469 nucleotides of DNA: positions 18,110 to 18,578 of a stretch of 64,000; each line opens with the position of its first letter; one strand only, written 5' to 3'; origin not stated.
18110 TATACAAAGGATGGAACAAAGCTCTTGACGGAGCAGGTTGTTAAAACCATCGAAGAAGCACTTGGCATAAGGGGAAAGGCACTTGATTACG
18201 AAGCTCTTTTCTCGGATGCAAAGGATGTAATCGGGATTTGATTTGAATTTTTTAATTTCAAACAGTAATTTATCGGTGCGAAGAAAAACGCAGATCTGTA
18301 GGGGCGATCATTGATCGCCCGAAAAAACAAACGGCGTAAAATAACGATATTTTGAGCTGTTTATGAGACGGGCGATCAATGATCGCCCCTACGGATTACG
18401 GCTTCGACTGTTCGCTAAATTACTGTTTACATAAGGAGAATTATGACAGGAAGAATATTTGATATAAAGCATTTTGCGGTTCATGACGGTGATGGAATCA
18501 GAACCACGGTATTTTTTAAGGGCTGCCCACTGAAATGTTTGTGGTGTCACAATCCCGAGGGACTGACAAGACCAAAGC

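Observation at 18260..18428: REPIN-like architecture: inverted doublets of GTAG-headed GC-rich palindromes inside the MITEs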

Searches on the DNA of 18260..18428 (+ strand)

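Call 86: search_dna_similar(query=window:18260-18428:+, collection=phages, mode=distant, max_evalue=0.001, max_rows=10)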
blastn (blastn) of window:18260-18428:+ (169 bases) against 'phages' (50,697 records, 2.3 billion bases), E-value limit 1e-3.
No match.

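Call 87: search_dna_similar(query=window:18260-18428:+, collection=plasmids, mode=distant, max_evalue=0.001, max_rows=10)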
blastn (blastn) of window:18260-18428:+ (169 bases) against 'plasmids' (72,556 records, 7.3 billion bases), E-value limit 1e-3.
No match.
